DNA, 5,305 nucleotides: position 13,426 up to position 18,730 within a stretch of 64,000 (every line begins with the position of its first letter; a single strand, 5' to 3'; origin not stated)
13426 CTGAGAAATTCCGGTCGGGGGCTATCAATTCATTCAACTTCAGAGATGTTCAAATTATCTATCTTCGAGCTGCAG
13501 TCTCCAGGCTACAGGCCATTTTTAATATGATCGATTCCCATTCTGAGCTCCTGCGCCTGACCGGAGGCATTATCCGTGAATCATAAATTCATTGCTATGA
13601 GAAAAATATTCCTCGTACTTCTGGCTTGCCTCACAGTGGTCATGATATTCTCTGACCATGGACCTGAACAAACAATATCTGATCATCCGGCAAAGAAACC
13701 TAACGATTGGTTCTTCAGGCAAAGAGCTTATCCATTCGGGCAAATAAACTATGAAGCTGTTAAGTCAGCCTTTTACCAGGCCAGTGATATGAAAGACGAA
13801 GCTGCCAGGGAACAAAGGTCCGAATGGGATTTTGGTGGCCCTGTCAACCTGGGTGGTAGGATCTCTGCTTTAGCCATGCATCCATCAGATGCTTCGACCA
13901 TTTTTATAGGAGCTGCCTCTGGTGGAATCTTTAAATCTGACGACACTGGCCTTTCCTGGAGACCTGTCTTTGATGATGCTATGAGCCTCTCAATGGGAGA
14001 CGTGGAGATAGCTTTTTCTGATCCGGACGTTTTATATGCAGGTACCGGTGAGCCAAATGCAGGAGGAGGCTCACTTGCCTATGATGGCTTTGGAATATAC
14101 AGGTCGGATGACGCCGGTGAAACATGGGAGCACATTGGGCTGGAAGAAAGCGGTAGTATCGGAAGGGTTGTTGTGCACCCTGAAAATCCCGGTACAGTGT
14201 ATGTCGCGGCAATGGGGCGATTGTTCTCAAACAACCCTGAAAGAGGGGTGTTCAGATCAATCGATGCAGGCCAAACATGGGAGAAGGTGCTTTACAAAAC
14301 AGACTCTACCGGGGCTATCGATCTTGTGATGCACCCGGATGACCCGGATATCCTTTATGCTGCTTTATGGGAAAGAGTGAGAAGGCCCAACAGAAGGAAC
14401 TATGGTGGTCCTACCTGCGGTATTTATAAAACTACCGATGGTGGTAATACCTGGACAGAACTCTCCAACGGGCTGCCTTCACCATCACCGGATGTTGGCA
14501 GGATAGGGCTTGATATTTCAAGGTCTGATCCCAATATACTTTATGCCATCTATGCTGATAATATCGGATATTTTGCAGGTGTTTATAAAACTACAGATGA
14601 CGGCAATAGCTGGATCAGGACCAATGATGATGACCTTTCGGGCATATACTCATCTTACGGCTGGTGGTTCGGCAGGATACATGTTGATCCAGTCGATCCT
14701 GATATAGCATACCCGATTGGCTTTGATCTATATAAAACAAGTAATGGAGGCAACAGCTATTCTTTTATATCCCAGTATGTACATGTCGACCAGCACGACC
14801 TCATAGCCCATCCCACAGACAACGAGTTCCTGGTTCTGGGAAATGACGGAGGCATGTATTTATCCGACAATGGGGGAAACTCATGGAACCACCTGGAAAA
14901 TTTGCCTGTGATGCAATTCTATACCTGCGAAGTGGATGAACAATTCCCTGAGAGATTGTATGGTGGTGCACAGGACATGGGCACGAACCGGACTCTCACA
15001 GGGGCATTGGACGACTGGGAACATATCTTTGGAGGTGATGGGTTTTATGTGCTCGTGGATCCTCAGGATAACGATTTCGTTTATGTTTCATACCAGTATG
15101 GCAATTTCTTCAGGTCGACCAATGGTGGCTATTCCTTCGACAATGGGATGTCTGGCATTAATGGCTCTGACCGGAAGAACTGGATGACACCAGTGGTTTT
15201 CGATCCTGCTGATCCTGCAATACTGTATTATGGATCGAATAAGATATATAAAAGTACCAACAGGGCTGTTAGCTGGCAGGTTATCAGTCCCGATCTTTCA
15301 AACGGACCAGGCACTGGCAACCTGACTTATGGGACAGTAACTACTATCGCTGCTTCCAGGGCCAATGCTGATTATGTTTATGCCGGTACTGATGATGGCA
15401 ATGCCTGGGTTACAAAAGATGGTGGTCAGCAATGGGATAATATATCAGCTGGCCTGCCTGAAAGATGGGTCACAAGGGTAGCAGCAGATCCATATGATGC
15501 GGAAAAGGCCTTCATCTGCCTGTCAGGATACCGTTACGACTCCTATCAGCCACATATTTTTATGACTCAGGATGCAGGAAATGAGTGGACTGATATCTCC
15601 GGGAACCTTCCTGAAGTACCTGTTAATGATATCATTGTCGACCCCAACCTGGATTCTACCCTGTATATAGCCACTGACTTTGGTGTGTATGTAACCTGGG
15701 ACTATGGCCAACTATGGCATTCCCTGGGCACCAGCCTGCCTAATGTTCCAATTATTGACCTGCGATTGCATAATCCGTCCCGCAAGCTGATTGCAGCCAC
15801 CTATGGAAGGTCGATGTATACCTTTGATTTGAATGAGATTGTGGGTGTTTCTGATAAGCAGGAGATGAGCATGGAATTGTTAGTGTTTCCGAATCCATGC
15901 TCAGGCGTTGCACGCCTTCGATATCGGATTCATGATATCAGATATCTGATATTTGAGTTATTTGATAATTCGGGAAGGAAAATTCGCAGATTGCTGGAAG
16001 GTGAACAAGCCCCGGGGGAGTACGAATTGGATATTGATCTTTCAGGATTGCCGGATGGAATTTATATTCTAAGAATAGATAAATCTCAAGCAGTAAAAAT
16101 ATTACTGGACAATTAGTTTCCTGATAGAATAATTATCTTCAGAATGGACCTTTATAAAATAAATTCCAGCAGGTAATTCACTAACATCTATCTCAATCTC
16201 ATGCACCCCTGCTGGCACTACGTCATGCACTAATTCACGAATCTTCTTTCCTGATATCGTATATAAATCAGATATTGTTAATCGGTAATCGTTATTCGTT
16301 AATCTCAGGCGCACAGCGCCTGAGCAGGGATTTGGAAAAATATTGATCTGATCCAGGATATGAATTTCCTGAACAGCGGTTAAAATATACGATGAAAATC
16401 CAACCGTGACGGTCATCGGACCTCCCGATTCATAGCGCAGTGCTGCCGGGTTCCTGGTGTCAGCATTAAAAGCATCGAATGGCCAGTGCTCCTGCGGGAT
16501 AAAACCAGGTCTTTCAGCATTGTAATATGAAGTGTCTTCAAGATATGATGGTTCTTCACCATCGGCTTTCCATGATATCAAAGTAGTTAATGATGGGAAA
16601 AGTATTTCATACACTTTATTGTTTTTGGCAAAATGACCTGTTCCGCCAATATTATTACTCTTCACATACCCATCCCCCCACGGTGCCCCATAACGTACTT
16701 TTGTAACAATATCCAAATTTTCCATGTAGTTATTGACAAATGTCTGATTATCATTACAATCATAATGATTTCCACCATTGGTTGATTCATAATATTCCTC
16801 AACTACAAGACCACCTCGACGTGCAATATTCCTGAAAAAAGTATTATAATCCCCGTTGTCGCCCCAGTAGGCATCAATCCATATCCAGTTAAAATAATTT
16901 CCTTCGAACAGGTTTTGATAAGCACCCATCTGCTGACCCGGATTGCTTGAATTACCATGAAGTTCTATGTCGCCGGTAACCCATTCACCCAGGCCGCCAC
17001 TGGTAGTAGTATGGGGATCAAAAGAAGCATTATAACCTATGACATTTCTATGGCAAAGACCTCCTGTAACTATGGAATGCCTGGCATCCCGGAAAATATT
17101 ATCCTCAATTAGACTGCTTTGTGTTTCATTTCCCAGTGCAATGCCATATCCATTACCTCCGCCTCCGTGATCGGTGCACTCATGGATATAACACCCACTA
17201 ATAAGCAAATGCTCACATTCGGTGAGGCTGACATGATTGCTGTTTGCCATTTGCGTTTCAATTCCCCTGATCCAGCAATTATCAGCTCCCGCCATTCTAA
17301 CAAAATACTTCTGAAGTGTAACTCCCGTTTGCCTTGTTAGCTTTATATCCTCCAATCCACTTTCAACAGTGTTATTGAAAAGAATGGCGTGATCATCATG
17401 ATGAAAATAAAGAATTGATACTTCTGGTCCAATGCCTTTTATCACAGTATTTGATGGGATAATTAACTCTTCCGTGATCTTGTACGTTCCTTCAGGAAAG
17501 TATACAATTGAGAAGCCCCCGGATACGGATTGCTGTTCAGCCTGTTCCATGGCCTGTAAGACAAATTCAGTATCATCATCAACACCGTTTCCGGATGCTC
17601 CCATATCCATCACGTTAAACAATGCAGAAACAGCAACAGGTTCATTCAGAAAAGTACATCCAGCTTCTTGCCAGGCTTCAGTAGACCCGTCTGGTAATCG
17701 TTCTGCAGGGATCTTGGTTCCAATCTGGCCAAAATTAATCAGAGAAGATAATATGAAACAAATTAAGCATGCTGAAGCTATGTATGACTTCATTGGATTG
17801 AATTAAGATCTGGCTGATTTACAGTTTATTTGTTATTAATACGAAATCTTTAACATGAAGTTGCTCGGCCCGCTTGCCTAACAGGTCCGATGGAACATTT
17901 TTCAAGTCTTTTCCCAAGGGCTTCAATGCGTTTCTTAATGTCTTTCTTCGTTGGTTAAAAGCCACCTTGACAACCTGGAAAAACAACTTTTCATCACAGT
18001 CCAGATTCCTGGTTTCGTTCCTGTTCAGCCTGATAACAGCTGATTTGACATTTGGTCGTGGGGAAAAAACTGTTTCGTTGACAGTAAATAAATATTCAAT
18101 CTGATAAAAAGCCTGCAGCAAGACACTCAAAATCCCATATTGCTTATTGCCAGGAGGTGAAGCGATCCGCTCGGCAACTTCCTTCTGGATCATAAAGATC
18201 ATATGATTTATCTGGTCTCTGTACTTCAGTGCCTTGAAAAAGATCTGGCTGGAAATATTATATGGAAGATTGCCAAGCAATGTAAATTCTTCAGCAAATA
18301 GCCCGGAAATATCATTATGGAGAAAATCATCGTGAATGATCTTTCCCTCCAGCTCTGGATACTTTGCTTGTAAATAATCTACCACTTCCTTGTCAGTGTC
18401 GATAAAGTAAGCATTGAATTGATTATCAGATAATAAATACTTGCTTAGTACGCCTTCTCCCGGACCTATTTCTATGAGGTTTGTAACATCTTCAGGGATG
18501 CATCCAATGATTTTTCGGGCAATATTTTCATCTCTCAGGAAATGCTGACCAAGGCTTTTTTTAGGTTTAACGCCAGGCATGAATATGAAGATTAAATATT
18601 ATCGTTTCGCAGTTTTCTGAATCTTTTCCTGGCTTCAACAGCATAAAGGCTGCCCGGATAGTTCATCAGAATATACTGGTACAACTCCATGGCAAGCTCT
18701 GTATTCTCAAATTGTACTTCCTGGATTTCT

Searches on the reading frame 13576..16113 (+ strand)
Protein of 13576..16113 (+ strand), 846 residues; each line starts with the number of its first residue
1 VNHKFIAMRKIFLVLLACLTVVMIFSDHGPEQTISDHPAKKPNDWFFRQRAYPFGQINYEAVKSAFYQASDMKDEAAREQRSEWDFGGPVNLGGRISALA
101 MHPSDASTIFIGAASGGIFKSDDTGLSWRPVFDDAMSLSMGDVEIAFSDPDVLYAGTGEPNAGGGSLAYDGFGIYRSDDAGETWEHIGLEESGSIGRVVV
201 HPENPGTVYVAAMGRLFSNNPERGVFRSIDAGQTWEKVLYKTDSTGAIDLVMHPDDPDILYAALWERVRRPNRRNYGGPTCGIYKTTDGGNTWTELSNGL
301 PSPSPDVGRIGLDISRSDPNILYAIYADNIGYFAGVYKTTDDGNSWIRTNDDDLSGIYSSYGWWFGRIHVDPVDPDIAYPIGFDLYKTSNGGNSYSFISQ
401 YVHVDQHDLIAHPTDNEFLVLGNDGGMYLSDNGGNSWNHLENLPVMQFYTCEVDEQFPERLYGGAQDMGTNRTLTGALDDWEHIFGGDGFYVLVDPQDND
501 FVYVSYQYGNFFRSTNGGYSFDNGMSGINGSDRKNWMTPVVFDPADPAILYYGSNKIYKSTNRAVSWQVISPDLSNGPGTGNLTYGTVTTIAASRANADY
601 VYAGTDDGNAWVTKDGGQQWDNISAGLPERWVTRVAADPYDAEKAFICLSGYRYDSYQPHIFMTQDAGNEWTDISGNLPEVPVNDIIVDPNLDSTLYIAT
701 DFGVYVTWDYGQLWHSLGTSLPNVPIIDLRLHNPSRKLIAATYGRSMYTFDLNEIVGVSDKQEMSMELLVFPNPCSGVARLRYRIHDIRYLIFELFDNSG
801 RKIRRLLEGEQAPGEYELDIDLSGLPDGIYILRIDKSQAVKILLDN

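Call 8: search_protein_families(library=pfam, proteins=[window:13576-16113:+], max_evalue=0.0001)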
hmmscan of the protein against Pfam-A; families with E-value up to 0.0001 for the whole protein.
window:13576-16113:+ (846 aa): 3 families
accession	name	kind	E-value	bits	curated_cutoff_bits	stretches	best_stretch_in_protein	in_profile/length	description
PF15902.12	Sortilin-Vps10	-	2.1e-37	129.4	33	1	174-299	3-115/446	Sortilin, neurotensin receptor 3,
PF14870.12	PSII_BNR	-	2.4e-07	30.7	27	0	612-716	42-139/303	Photosynthesis system II assembly factor YCF48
PF18962.6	Por_Secre_tail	-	1.5e-06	28.8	27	1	770-839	1-67/75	Secretion system C-terminal sorting domain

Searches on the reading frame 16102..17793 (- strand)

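Call 8: search_protein_families(library=pfam, proteins=[window:16102-17793:-], max_evalue=0.0001)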
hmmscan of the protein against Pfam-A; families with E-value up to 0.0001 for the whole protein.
window:16102-17793:- (563 aa): 3 families
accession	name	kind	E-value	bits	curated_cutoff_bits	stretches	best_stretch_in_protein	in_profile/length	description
PF12708.12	Pect-lyase_RHGA_epim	-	1.2e-12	48.6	27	1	59-243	2-171/213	Rhamnogalacturonase A/epimerase, pectate lyase-like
PF18962.6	Por_Secre_tail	-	8.6e-12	45.6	27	1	485-562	1-75/75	Secretion system C-terminal sorting domain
PF13229.12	Beta_helix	-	9.1e-05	22.6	25.9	1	129-255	27-131/158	Right handed beta helix region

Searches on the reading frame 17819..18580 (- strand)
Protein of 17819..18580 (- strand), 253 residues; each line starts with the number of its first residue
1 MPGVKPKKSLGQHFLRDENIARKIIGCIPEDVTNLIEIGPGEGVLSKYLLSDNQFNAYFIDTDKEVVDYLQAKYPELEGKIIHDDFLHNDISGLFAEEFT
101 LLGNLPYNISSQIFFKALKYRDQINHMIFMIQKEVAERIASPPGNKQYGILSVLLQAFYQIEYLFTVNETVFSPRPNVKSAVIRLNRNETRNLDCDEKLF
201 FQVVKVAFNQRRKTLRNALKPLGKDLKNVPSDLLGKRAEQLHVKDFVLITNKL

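Call 8: search_protein_families(library=pfam, proteins=[window:17819-18580:-], max_evalue=0.0001)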
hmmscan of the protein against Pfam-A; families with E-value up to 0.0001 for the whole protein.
window:17819-18580:- (253 aa): 1 family
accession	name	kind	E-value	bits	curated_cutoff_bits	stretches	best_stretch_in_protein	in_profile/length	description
PF00398.26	RrnaAD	-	2.4e-50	171.5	24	1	5-226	3-230/263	Ribosomal RNA adenine dimethylase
